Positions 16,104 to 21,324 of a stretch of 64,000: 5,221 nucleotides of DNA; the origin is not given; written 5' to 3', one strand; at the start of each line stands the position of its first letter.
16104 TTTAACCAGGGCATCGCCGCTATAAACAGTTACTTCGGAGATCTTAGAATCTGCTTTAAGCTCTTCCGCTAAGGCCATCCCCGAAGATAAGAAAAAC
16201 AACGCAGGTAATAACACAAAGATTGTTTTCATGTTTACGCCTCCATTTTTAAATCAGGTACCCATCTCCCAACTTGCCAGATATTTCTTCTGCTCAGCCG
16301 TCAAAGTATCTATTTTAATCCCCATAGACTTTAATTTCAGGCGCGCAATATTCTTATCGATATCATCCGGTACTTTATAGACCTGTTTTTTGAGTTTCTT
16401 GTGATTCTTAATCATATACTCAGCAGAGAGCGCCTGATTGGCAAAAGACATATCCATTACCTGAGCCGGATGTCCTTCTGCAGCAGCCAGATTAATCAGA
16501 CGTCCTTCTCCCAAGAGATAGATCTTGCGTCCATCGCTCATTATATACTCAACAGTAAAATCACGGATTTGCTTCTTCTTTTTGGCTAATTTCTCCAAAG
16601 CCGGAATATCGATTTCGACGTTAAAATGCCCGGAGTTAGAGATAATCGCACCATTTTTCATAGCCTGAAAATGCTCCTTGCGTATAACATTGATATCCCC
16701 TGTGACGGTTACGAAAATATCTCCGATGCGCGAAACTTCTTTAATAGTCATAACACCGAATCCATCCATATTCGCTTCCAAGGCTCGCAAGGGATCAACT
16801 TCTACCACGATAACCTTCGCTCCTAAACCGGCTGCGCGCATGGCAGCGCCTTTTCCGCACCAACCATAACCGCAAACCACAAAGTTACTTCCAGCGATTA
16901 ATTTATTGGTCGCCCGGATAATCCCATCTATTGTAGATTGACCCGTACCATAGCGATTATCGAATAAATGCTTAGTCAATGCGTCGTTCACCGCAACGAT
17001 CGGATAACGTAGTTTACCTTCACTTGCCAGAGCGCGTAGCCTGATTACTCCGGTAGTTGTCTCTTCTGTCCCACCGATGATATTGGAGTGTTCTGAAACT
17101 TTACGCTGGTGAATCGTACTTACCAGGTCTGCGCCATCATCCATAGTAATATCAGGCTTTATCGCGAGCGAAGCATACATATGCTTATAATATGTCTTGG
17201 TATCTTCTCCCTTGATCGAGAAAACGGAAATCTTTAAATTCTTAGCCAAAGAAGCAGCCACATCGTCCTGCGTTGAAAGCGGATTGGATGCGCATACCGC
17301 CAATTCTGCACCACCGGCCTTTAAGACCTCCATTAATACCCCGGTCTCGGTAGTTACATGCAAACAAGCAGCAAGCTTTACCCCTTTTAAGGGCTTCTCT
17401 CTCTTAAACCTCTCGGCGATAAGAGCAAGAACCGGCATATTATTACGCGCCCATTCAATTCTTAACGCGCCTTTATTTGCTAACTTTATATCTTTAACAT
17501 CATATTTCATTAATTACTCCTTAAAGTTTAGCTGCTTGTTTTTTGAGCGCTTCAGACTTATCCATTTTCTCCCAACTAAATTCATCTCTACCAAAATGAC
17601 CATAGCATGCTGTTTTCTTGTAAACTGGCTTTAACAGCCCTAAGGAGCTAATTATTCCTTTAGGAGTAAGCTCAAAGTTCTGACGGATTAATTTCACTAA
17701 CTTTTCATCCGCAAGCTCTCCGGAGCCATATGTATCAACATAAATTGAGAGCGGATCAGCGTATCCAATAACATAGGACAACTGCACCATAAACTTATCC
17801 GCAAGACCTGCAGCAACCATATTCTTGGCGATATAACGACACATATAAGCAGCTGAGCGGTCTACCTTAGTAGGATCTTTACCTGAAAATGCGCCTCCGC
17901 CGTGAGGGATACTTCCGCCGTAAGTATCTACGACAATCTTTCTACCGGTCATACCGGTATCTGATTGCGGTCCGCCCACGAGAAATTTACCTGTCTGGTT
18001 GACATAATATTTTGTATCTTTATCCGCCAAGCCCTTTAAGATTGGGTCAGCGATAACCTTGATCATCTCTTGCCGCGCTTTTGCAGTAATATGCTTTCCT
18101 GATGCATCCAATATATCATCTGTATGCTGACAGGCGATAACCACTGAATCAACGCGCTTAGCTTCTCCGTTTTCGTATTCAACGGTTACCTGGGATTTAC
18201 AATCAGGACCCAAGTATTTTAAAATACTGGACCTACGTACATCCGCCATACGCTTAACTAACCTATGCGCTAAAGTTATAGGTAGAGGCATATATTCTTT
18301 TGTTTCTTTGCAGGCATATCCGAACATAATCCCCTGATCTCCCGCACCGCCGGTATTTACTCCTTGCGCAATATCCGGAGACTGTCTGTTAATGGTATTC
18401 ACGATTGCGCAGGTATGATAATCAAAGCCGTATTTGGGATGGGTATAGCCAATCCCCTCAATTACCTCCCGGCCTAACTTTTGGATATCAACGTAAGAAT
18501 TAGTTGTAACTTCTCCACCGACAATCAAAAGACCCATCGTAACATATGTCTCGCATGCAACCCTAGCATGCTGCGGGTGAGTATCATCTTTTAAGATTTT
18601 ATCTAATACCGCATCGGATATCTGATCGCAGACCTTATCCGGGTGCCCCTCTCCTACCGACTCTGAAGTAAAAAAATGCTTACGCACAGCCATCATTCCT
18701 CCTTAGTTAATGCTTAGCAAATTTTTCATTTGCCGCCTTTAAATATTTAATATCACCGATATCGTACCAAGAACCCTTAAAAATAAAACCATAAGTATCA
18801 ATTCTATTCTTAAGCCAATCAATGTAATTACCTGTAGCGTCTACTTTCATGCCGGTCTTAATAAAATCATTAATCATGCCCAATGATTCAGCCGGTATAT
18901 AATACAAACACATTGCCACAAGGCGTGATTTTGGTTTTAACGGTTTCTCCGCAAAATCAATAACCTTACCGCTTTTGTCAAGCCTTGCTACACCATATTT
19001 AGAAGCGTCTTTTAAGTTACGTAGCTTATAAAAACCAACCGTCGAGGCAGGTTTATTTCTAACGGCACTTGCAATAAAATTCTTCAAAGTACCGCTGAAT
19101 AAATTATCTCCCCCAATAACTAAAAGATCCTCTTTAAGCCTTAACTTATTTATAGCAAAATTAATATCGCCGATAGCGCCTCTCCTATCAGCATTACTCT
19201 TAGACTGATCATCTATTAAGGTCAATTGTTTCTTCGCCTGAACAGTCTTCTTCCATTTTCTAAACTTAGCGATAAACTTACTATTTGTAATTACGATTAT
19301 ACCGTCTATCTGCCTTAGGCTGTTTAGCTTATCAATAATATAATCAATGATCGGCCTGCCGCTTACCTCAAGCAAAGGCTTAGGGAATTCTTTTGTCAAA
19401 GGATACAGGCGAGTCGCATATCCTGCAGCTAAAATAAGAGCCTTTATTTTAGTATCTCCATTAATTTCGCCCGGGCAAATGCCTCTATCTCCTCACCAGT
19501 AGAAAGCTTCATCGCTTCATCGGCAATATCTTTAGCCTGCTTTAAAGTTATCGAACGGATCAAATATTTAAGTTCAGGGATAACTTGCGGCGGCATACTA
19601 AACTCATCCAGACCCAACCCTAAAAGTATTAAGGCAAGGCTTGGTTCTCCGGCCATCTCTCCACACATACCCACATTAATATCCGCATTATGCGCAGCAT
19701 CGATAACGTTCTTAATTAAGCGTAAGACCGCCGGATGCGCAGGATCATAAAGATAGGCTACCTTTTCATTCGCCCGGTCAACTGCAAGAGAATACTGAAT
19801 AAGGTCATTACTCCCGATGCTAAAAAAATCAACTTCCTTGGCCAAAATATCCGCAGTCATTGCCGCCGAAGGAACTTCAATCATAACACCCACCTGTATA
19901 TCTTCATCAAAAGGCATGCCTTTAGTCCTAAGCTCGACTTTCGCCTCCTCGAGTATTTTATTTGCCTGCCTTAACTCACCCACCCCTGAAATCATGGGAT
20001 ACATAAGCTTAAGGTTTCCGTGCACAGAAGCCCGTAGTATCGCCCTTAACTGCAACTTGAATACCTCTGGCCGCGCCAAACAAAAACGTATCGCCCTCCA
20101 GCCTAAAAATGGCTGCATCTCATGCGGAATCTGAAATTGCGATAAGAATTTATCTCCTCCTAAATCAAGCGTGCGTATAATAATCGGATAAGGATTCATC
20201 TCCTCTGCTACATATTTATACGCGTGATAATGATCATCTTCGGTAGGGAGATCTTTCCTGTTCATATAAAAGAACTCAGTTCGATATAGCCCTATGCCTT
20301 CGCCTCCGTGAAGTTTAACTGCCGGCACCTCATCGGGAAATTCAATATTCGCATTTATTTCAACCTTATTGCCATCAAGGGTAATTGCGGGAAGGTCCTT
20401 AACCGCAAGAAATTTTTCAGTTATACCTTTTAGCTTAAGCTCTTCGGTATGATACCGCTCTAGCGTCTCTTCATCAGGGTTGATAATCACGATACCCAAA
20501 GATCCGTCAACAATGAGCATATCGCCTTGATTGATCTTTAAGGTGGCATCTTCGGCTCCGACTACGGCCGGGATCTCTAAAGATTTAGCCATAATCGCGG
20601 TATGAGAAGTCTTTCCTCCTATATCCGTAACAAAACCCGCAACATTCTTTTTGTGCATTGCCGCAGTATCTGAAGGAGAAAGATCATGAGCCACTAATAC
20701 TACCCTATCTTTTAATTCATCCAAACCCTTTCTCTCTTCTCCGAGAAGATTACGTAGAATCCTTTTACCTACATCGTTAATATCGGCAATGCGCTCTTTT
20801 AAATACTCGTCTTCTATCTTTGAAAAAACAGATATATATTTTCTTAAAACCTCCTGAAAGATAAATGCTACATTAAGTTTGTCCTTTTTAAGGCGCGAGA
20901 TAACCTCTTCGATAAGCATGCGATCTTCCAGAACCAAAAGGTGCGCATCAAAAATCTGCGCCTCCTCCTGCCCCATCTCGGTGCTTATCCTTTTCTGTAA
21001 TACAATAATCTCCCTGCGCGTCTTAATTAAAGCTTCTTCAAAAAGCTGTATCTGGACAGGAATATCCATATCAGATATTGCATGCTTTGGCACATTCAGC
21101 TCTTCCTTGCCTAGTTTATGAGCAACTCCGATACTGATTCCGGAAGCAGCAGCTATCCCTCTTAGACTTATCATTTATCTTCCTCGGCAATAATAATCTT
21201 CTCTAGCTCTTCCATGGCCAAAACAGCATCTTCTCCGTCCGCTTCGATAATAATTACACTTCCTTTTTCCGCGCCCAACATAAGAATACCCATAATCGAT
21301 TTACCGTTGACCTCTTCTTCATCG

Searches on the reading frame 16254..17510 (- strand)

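Call 59: search_protein_families(library=pfam, proteins=[window:16254-17510:-], max_evalue=0.00001)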
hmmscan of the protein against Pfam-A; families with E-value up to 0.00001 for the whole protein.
window:16254-17510:- (418 aa): 3 families
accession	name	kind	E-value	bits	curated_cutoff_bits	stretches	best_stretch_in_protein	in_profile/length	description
PF05221.23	AdoHcyase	-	6e-62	209.9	25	2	2-136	1-139/299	S-adenosyl-L-homocysteine hydrolase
PF00670.27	AdoHcyase_NAD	-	2.9e-53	180.7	27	1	185-345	1-161/162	S-adenosyl-L-homocysteine hydrolase, NAD binding domain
PF02826.25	2-Hacid_dh_C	-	1e-07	31.9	25.1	1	202-309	31-141/178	D-isomer specific 2-hydroxyacid dehydrogenase, NAD binding domain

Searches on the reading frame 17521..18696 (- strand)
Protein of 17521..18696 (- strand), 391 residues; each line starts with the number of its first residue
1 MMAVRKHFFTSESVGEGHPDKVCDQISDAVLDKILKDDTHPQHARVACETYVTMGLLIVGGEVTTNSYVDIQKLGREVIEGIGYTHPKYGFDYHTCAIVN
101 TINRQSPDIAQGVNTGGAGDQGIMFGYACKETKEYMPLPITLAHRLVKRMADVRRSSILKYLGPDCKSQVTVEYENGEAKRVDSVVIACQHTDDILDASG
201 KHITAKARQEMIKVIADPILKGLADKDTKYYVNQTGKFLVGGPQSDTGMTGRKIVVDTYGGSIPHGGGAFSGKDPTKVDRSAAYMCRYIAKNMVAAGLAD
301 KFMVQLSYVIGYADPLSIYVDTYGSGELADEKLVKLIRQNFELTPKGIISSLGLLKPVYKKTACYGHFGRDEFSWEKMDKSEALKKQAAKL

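Call 59: search_protein_families(library=pfam, proteins=[window:17521-18696:-], max_evalue=0.00001)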
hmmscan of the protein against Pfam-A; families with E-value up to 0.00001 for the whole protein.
window:17521-18696:- (391 aa): 3 families
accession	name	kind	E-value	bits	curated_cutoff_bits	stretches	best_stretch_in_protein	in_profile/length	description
PF02773.21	S-AdoMet_synt_C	-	3.5e-65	218.5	25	1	240-377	1-138/138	S-adenosylmethionine synthetase, C-terminal domain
PF02772.21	S-AdoMet_synt_M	-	4e-42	143.6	29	1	117-238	3-120/120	S-adenosylmethionine synthetase, central domain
PF00438.25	S-AdoMet_synt_N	-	4.4e-40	136.7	33.1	1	7-107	2-99/99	S-adenosylmethionine synthetase, N-terminal domain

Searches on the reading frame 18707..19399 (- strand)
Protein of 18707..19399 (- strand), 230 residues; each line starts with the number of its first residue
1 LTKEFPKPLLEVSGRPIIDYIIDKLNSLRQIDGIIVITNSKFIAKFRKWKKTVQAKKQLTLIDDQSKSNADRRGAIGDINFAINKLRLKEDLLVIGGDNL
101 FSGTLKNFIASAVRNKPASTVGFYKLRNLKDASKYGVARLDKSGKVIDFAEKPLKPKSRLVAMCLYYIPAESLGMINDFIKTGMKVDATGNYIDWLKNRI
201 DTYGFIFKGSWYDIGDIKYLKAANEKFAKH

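Call 59: search_protein_families(library=pfam, proteins=[window:18707-19399:-], max_evalue=0.00001)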
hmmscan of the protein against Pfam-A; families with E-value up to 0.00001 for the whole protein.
window:18707-19399:- (230 aa): 1 family
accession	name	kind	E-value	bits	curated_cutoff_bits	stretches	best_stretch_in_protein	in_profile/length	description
PF00483.29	NTP_transferase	-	6.8e-26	91.8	21.2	1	1-228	16-243/245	Nucleotidyl transferase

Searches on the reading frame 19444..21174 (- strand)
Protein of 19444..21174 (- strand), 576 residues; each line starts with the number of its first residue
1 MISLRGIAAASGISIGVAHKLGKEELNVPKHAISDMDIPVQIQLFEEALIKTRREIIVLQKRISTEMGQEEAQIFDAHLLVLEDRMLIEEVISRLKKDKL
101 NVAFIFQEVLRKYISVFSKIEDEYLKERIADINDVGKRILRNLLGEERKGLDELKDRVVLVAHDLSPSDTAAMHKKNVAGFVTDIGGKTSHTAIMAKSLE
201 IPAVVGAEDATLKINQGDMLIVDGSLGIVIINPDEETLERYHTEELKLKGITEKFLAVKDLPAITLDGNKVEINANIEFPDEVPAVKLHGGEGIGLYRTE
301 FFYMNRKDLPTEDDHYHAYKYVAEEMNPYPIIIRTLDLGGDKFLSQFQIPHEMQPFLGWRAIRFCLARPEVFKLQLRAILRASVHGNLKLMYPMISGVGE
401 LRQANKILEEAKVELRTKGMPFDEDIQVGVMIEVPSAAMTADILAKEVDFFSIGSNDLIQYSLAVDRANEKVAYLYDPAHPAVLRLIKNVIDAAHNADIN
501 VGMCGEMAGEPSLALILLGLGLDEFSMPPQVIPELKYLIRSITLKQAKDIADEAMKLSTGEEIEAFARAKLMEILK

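Call 59: search_protein_families(library=pfam, proteins=[window:19444-21174:-], max_evalue=0.00001)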
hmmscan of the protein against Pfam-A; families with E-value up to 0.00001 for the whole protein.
window:19444-21174:- (576 aa): 3 families
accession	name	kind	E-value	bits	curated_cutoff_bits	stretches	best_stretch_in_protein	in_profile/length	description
PF02896.24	PEP-utilizers_C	-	1.8e-118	395.4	22.8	1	257-542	6-291/293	PEP-utilising enzyme, PEP-binding domain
PF00391.29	PEP-utilizers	-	1.1e-27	95.9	23.1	1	155-227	2-72/72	PEP-utilising enzyme, mobile domain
PF05524.18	PEP-utilisers_N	-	1.7e-27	96.4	24.4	1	5-128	1-121/121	PEP-utilising enzyme, N-terminal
